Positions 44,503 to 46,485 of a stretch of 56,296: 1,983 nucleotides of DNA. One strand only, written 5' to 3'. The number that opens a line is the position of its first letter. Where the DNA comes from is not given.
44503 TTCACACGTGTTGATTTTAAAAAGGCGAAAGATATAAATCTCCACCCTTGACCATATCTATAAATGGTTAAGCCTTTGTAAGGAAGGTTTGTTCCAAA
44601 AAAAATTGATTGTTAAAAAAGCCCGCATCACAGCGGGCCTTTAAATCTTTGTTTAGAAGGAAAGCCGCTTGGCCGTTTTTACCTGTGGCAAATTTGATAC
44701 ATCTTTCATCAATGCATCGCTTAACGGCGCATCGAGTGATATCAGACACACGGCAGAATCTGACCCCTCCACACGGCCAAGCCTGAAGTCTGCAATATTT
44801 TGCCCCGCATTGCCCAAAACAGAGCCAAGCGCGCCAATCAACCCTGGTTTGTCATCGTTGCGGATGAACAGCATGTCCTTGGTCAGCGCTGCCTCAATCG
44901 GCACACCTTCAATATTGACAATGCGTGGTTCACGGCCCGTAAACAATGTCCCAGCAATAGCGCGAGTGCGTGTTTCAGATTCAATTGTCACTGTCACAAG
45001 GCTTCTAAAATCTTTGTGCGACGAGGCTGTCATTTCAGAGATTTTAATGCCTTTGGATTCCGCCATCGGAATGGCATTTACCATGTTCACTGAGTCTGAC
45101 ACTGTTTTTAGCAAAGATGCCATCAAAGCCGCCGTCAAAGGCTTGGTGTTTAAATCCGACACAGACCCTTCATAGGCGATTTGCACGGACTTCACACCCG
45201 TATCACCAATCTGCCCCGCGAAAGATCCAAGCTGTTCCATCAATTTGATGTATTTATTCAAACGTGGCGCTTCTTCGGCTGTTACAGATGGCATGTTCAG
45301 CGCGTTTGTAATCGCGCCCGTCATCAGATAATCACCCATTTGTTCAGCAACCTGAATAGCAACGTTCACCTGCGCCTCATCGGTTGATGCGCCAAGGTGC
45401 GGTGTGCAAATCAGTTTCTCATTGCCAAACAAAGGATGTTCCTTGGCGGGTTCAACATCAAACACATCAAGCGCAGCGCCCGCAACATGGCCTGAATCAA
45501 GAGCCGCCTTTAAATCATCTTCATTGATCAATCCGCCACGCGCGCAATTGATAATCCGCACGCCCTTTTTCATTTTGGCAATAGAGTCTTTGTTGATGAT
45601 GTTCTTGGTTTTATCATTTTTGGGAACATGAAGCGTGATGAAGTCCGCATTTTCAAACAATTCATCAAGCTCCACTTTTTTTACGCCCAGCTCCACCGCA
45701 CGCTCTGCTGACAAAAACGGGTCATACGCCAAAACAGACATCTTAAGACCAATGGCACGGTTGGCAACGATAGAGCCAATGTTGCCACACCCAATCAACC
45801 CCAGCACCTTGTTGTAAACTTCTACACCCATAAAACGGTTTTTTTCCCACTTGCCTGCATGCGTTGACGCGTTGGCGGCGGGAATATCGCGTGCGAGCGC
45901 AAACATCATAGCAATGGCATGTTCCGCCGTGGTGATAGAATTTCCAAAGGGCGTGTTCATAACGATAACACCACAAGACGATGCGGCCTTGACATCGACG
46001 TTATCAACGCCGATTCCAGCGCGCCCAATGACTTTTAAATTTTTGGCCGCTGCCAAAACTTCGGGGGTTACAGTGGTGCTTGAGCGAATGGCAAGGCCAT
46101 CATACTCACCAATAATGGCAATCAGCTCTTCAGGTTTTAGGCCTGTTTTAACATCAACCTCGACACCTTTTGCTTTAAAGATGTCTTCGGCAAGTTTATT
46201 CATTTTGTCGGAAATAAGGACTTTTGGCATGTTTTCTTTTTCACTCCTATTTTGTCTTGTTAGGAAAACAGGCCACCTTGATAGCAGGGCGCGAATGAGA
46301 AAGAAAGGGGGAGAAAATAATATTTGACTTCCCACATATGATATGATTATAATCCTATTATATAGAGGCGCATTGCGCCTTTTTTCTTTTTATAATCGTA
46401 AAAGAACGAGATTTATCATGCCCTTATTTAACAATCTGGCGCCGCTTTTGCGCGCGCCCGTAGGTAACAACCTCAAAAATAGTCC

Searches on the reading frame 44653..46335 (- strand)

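Call 68: search_protein_families(library=pfam, proteins=[window:44653-46335:-], max_evalue=0.00001)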
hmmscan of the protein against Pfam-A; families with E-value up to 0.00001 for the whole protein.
window:44653-46335:- (560 aa): 3 families
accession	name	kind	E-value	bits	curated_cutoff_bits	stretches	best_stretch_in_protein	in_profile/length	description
PF02826.25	2-Hacid_dh_C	-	2.6e-60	203.3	25.1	1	141-315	1-178/178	D-isomer specific 2-hydroxyacid dehydrogenase, NAD binding domain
PF19304.4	PGDH_inter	-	2.7e-40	137.6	27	1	358-476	1-119/119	D-3-phosphoglycerate dehydrogenase intervening domain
PF00389.36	2-Hacid_dh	-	1.9e-35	121.9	24.6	1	39-347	1-134/134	D-isomer specific 2-hydroxyacid dehydrogenase, catalytic domain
